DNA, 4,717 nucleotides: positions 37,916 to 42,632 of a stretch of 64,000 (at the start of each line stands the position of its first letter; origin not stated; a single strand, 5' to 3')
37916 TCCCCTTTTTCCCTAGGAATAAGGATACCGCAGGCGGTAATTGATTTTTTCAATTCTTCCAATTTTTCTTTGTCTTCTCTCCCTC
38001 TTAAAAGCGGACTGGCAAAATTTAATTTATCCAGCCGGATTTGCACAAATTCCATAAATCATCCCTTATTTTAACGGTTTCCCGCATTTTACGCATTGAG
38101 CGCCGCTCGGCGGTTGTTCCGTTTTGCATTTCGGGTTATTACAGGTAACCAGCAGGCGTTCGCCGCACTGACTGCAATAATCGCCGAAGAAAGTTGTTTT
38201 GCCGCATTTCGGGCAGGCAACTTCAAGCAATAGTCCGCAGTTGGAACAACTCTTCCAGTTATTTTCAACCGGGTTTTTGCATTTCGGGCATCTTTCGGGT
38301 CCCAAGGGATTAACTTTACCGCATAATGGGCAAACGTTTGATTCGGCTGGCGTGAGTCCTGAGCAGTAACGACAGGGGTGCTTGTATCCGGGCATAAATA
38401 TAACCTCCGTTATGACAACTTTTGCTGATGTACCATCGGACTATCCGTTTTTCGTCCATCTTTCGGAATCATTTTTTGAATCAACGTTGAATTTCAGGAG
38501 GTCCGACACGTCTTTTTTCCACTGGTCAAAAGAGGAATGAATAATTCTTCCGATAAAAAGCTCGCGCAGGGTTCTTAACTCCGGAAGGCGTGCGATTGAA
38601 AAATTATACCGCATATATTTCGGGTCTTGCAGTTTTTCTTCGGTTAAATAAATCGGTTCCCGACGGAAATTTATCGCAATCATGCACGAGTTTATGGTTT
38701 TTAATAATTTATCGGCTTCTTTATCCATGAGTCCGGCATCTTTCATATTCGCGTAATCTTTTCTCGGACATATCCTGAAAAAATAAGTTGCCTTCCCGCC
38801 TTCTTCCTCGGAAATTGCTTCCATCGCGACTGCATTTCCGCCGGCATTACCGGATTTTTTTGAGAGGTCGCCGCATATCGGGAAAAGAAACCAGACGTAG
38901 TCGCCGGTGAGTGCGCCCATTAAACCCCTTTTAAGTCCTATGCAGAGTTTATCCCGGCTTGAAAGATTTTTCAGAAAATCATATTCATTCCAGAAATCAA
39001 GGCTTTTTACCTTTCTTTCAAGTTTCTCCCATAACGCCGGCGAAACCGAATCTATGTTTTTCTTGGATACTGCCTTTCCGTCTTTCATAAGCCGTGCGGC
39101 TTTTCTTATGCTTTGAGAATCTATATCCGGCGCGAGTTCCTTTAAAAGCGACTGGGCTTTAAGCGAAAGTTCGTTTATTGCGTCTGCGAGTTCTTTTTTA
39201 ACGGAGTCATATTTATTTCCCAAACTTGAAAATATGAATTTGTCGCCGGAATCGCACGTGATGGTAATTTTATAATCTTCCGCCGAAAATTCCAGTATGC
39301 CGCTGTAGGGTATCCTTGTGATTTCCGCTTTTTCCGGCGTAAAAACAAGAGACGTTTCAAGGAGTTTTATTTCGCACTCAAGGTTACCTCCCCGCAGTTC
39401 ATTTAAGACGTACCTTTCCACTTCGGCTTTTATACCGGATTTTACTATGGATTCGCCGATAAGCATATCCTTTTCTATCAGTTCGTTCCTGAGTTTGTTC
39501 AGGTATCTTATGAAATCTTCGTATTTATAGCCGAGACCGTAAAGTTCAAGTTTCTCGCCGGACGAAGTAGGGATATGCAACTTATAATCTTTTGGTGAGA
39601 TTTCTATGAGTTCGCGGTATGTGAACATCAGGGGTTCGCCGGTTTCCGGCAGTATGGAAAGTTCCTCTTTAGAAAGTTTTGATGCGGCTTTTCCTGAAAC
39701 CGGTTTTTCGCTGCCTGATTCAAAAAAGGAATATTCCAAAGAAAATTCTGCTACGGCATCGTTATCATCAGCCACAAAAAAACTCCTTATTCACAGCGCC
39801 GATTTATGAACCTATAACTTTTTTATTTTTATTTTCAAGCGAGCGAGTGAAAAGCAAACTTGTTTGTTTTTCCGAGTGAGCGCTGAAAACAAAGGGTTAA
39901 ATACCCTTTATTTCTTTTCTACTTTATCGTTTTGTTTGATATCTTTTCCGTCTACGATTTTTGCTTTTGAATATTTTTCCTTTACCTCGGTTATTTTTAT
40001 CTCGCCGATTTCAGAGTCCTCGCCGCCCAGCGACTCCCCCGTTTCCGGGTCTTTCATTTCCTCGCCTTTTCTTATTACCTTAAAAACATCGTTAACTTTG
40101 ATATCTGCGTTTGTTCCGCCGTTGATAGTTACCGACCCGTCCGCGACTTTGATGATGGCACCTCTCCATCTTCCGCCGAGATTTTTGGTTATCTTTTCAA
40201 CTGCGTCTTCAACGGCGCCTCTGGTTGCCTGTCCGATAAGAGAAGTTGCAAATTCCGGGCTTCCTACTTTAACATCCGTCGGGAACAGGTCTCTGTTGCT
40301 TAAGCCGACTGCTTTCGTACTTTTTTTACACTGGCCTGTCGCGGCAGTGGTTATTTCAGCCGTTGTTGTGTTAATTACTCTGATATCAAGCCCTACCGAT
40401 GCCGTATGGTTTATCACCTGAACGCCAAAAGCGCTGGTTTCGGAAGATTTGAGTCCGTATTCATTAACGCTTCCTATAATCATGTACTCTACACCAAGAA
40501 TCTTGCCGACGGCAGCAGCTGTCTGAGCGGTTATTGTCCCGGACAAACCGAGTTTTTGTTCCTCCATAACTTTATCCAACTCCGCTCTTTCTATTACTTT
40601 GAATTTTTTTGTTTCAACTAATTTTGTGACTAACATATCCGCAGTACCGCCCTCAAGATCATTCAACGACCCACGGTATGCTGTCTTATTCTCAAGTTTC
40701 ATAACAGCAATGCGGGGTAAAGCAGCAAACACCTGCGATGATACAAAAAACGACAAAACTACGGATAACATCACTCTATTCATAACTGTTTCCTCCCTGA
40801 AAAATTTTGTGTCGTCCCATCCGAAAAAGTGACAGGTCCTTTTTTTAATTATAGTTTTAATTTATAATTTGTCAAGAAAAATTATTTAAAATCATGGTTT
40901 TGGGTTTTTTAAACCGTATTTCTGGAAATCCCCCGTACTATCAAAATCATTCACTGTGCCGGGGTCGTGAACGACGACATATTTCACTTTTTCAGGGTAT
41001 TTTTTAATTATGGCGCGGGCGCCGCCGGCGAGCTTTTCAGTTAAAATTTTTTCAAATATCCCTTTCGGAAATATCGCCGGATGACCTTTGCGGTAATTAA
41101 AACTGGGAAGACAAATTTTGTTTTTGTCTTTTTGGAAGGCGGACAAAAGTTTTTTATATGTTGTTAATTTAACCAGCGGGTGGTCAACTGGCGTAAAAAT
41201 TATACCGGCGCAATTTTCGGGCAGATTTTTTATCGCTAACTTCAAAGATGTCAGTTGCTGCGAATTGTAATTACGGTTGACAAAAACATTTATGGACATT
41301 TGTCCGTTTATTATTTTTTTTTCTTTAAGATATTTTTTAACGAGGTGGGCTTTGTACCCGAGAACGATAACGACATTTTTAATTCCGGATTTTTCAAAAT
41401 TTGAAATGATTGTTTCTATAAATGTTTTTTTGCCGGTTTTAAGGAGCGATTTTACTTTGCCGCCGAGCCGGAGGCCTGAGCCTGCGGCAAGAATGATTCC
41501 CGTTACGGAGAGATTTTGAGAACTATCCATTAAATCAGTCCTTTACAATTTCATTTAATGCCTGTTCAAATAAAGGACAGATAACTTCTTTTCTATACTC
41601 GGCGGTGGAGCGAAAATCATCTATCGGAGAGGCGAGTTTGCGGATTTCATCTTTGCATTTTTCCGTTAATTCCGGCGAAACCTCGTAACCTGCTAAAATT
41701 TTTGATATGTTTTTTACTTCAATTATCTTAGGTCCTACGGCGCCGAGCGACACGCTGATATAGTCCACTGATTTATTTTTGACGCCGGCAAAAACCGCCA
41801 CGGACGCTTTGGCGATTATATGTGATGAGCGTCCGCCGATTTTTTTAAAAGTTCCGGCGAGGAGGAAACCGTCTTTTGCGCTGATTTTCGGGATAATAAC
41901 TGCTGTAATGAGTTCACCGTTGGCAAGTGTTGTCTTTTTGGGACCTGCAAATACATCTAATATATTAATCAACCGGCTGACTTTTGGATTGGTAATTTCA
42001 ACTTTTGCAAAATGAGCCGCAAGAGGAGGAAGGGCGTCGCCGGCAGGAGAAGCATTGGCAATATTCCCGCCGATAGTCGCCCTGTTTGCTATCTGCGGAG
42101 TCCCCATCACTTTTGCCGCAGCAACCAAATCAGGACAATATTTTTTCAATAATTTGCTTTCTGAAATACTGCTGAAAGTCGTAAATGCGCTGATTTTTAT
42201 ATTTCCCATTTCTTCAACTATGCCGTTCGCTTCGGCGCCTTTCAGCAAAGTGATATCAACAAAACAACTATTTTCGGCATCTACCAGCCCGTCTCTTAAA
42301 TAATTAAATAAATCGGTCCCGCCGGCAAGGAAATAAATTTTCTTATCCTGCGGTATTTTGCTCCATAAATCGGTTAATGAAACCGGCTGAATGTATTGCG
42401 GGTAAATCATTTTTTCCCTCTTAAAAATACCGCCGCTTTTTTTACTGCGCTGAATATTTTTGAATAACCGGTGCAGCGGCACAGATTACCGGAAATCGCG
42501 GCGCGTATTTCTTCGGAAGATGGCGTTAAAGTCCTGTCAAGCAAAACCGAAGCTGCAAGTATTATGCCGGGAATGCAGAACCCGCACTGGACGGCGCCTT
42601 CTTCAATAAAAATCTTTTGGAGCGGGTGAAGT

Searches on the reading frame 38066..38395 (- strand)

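Call 67: search_protein_families(library=pfam, proteins=[window:38066-38395:-], max_evalue=0.00001)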
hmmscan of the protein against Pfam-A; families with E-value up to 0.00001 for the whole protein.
window:38066-38395:- (109 aa): 3 families
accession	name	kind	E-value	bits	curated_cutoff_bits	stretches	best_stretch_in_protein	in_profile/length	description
PF12773.13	DZR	-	1.7e-11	44.5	27.3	1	8-54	1-45/45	Double zinc ribbon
PF13240.11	Zn_Ribbon_1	-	1.3e-06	28.5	25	0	36-54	2-20/23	zinc-ribbon domain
PF13248.11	Zn_ribbon_3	-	2e-06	27.5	27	0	35-56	4-25/26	zinc-ribbon domain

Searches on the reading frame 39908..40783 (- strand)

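Call 67: search_protein_families(library=pfam, proteins=[window:39908-40783:-], max_evalue=0.00001)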
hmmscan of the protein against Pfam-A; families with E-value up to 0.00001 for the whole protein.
window:39908-40783:- (291 aa): 1 family
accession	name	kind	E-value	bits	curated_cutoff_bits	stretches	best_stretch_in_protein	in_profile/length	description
PF03783.19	CsgG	-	1.1e-29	103.7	20.8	1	23-202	10-201/210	Curli production assembly/transport component CsgG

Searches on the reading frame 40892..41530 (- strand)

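Call 67: search_protein_families(library=pfam, proteins=[window:40892-41530:-], max_evalue=0.00001)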
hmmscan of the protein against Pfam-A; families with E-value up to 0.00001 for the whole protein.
window:40892-41530:- (212 aa): 2 families
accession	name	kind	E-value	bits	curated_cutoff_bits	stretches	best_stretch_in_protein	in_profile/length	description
PF12804.13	NTP_transf_3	-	4.3e-27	95.7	27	1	11-180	1-158/160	MobA-like NTP transferase domain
PF00483.29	NTP_transferase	-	5.8e-07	29.8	21.2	1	11-139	2-131/245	Nucleotidyl transferase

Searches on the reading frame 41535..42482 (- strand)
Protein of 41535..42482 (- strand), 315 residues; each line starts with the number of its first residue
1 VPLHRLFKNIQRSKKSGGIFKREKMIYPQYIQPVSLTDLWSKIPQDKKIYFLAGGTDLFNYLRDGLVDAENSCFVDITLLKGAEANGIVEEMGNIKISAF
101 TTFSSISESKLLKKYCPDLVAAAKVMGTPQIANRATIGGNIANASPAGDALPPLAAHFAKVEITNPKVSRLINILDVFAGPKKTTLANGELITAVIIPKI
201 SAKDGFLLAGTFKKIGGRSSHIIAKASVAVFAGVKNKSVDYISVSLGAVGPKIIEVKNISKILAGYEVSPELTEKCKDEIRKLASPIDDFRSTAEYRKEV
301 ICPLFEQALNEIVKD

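Call 67: search_protein_families(library=pfam, proteins=[window:41535-42482:-], max_evalue=0.00001)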
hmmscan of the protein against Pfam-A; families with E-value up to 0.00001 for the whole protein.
window:41535-42482:- (315 aa): 2 families
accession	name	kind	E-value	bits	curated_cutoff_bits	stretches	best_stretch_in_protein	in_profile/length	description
PF00941.27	FAD_binding_5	-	4.6e-35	121.4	27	1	29-199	4-169/170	FAD binding domain in molybdopterin dehydrogenase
PF03450.22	CO_deh_flav_C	-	7.7e-14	52.1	25.5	1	217-311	7-101/102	CO dehydrogenase flavoprotein C-terminal domain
